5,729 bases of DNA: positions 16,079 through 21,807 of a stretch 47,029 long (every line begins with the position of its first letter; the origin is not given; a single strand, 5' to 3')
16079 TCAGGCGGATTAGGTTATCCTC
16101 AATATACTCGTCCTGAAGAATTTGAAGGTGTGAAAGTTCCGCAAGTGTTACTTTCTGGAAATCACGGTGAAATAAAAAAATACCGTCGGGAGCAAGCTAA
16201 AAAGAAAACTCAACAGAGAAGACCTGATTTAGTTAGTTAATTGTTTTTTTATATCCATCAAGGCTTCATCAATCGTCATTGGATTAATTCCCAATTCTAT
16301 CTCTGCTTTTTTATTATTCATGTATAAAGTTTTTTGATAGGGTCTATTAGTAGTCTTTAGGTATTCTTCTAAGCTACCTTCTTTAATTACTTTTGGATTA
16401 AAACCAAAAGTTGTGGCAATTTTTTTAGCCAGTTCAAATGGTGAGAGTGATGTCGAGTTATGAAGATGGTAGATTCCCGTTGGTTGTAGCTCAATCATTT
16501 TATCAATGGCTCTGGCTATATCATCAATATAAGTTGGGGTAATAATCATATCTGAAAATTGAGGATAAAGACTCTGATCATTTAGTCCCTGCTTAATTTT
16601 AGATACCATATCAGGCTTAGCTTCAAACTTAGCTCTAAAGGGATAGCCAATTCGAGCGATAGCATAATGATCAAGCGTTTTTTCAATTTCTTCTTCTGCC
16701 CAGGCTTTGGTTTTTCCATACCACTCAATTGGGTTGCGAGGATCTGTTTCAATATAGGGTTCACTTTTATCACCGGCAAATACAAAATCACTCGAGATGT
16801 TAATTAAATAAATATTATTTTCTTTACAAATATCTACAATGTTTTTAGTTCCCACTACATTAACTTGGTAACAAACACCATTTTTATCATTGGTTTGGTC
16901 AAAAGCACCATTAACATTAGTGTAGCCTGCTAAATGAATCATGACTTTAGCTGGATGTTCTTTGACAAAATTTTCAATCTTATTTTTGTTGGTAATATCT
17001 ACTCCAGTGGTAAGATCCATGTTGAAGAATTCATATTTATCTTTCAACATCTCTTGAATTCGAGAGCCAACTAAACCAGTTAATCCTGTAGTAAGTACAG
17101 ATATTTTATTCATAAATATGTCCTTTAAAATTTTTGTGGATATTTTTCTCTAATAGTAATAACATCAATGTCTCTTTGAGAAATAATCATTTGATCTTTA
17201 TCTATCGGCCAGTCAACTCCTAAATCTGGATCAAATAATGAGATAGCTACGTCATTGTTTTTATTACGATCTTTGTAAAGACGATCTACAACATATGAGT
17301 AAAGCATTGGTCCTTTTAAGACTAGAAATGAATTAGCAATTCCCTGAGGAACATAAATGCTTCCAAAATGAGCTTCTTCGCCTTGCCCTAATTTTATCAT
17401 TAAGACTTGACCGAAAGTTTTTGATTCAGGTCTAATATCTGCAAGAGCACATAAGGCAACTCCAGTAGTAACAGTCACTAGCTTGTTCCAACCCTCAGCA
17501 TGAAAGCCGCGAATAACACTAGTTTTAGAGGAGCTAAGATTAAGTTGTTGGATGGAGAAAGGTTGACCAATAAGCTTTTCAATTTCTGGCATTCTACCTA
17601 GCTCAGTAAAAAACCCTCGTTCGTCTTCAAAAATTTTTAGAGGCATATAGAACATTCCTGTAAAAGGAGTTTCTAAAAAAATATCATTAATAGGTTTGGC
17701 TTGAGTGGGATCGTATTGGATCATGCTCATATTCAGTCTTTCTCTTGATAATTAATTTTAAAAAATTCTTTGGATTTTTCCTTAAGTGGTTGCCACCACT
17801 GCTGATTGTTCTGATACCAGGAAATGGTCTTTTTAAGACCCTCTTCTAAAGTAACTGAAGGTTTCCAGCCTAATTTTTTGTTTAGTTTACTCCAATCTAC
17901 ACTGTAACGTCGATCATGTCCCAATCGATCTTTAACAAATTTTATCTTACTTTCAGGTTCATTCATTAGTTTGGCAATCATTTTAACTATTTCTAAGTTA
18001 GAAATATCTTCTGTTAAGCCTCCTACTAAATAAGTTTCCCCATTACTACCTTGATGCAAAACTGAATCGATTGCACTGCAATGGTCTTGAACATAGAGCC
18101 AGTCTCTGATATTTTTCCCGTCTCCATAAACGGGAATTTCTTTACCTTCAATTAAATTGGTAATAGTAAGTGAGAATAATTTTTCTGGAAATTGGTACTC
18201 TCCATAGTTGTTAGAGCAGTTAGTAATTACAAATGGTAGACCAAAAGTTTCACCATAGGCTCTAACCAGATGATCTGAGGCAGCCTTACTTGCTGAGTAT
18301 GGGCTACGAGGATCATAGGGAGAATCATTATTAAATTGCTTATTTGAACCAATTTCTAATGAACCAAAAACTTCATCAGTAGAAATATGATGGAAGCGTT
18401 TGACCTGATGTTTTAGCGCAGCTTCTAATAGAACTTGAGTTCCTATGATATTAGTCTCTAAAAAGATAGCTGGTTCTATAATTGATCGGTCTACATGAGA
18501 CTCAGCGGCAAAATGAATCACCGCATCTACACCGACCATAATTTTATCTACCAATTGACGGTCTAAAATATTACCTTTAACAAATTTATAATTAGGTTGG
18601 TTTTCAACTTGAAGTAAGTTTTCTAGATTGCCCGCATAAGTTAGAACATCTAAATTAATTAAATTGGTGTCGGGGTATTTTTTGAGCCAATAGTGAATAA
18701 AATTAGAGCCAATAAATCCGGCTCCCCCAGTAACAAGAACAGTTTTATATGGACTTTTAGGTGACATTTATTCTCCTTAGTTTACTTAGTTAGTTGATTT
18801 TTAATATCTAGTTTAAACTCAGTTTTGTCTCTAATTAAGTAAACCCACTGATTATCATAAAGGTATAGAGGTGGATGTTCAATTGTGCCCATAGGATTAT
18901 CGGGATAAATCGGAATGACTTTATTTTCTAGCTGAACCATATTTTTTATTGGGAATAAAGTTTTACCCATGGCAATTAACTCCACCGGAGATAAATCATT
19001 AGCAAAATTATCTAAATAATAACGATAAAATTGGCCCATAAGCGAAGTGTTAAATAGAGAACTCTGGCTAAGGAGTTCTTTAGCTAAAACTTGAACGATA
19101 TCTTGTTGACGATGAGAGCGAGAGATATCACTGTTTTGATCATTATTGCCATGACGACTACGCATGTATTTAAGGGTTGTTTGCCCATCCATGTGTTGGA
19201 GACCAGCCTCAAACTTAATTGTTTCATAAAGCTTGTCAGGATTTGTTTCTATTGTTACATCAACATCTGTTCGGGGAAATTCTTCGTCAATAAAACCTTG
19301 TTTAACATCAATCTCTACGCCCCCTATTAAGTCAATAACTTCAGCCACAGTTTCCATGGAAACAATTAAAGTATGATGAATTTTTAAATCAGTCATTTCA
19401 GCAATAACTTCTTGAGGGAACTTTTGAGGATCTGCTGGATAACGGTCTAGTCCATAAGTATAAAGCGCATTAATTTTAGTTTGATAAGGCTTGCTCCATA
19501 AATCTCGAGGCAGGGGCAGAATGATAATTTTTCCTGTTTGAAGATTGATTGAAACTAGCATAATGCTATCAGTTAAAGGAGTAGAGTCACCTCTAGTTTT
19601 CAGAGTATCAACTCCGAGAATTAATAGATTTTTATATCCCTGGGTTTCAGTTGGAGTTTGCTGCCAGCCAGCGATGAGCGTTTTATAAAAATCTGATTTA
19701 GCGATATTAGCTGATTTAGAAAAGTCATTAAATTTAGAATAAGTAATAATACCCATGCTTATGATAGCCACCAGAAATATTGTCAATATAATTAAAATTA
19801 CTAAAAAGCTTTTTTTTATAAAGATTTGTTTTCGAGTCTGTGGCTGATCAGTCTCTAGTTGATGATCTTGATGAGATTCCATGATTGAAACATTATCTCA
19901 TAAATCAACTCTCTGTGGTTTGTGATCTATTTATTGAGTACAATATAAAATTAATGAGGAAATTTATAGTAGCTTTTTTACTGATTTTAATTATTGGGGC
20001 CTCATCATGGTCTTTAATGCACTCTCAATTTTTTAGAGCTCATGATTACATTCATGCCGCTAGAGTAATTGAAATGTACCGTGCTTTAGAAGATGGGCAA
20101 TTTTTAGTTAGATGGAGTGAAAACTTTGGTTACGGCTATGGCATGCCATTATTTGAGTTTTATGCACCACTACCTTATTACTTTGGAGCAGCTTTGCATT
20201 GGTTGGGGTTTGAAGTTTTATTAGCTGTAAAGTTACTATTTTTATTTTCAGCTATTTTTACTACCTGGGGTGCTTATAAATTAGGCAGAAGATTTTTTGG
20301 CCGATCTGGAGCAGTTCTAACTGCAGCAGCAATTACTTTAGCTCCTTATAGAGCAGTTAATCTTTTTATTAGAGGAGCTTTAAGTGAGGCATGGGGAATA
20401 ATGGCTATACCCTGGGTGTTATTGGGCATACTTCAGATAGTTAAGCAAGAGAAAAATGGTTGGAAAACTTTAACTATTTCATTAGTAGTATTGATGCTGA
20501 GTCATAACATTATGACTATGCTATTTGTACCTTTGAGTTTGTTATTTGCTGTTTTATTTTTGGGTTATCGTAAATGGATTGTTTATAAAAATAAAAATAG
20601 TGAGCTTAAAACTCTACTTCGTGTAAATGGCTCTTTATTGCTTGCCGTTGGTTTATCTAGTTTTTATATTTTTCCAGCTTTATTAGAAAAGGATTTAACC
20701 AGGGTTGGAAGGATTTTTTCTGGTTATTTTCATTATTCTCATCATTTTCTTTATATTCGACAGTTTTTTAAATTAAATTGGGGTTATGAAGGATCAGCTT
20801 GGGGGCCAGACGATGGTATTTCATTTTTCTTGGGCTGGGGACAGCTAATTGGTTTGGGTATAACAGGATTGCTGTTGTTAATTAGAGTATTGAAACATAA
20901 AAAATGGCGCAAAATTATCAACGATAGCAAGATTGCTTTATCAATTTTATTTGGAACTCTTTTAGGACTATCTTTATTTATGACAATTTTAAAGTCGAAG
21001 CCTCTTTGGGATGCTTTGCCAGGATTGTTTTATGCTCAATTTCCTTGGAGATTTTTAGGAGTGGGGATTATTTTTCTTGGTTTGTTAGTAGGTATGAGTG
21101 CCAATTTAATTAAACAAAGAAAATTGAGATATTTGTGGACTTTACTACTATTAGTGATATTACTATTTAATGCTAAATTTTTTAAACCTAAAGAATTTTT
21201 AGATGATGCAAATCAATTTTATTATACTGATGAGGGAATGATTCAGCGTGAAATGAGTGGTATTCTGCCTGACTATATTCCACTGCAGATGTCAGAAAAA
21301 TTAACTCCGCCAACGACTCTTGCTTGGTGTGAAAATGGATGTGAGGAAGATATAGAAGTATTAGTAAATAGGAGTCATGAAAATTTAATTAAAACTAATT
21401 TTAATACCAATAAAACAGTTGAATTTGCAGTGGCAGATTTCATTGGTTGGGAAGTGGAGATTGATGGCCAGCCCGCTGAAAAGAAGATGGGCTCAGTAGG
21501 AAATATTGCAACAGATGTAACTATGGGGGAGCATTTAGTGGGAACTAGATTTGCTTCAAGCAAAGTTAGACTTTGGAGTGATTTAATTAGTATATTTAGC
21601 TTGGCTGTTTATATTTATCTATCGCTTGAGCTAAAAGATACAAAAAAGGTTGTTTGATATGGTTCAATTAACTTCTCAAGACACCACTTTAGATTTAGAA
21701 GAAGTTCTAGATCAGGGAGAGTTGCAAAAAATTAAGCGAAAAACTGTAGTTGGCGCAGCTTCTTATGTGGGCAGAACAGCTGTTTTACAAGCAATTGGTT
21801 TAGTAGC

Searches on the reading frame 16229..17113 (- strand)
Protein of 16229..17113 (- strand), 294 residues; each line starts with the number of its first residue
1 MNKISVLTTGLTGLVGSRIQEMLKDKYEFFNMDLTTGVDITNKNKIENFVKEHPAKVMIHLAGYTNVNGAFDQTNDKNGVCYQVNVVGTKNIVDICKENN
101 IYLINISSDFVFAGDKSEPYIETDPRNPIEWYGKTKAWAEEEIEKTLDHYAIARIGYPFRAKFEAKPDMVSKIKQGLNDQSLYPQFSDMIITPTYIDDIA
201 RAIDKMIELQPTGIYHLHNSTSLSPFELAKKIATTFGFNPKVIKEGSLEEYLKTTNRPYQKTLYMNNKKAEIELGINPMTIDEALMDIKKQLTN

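Call 42: search_protein_families(library=pfam, proteins=[window:16229-17113:-], max_evalue=0.0001)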
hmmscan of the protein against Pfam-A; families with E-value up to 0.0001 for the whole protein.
window:16229-17113:- (294 aa): 6 families
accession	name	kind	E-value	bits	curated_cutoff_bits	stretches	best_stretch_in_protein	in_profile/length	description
PF04321.23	RmlD_sub_bind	-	1.6e-47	162.4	27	1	6-291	3-284/287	RmlD substrate binding domain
PF01370.27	Epimerase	-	3.2e-18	66.5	20.9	1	6-209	1-227/240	NAD dependent epimerase/dehydratase family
PF16363.11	GDP_Man_Dehyd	-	1.6e-15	57.9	27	1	18-280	38-323/332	GDP-mannose 4,6 dehydratase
PF01073.25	3Beta_HSD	-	1.5e-13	50.8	22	1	18-145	32-159/280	3-beta hydroxysteroid dehydrogenase/isomerase family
PF02719.21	Polysacc_synt_2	-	2.1e-06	27.6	20.2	1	35-110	58-130/293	Polysaccharide biosynthesis protein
PF07993.18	NAD_binding_4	-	4e-05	23.3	20.1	0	56-156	90-205/258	Male sterility protein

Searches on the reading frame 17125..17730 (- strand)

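Call 42: search_protein_families(library=pfam, proteins=[window:17125-17730:-], max_evalue=0.0001)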
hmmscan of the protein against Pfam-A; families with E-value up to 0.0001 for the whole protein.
window:17125-17730:- (201 aa): 1 family
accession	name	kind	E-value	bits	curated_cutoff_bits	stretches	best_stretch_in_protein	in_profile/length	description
PF00908.23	dTDP_sugar_isom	-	1.6e-32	113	27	1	20-193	1-166/168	dTDP-4-dehydrorhamnose 3,5-epimerase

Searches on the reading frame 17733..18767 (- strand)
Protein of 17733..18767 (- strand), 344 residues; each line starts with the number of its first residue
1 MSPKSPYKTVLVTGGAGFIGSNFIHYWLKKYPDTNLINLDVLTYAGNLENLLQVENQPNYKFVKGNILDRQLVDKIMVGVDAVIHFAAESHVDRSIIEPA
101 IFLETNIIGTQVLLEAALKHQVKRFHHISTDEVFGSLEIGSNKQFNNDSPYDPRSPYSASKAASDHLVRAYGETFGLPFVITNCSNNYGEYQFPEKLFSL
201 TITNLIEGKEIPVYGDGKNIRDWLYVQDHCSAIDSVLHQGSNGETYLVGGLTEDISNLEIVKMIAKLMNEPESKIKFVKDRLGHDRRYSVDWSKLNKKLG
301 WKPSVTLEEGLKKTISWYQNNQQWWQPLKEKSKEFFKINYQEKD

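Call 42: search_protein_families(library=pfam, proteins=[window:17733-18767:-], max_evalue=0.0001)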
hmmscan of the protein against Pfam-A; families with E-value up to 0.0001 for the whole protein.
window:17733-18767:- (344 aa): 8 families
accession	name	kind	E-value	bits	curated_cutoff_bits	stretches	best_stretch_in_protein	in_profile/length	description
PF16363.11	GDP_Man_Dehyd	-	8e-85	285.6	27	1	11-314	1-332/332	GDP-mannose 4,6 dehydratase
PF01370.27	Epimerase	-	1.1e-65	221.8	20.9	1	10-249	1-240/240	NAD dependent epimerase/dehydratase family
PF01073.25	3Beta_HSD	-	3.9e-21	75.7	22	1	11-228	1-220/280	3-beta hydroxysteroid dehydrogenase/isomerase family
PF02719.21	Polysacc_synt_2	-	6.5e-18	65.4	20.2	1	10-135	1-133/293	Polysaccharide biosynthesis protein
PF07993.18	NAD_binding_4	-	2.7e-16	59.9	20.1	1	12-186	1-206/258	Male sterility protein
PF04321.23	RmlD_sub_bind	-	1e-11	44.9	27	1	9-190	2-154/287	RmlD substrate binding domain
PF13460.12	NAD_binding_10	-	1.9e-08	34.8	27.2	1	14-170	1-133/184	NAD(P)H-binding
PF05368.20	NmrA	-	4e-07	30.4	27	1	8-270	3-236/298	NmrA-like family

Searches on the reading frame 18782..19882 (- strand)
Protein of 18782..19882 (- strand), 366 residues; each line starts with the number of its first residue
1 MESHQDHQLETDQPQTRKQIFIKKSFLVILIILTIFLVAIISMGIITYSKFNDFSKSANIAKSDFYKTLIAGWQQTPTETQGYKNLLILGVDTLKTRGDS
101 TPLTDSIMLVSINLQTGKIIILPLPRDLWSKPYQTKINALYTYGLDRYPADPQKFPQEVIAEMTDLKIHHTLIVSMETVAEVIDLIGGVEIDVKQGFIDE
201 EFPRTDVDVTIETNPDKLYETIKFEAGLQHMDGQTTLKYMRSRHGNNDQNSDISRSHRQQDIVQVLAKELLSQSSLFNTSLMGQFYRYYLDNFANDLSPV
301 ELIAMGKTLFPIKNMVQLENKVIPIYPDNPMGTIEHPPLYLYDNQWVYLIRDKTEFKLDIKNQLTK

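Call 43: search_protein_families(library=pfam, proteins=[window:18782-19882:-], max_evalue=0.0001)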
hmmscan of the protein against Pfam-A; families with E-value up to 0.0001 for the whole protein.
window:18782-19882:- (366 aa): 1 family
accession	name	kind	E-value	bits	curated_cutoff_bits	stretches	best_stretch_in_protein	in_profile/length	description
PF03816.19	LytR_cpsA_psr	-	1.5e-27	97.1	24.6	1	104-270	2-148/150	LytR_cpsA_psr family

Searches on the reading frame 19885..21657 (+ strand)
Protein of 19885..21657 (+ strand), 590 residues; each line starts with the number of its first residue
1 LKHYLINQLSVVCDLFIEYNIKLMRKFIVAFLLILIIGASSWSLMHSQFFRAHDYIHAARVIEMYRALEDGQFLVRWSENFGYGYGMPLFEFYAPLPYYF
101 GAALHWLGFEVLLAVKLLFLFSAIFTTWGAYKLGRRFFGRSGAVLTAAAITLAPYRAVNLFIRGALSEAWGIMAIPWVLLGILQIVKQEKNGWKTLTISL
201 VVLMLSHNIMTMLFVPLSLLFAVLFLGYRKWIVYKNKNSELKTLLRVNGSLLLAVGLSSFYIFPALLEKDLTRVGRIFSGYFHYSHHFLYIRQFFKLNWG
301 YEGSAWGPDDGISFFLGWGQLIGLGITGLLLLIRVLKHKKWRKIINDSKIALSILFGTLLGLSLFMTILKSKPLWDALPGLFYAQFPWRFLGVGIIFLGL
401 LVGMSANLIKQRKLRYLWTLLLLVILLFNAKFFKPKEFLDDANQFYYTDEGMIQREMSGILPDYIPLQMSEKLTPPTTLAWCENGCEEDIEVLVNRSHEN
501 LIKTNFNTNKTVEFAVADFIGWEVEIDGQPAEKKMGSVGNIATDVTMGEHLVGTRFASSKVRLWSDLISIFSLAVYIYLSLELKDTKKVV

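Call 43: search_protein_families(library=pfam, proteins=[window:19885-21657:+], max_evalue=0.0001)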
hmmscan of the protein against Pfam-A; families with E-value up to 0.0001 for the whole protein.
window:19885-21657:+ (590 aa): 1 family
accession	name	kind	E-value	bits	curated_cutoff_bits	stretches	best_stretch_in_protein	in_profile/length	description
PF10131.15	PTPS_related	-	3.9e-06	26.1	26.4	1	90-429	1-302/621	6-pyruvoyl-tetrahydropterin synthase related domain; membrane protein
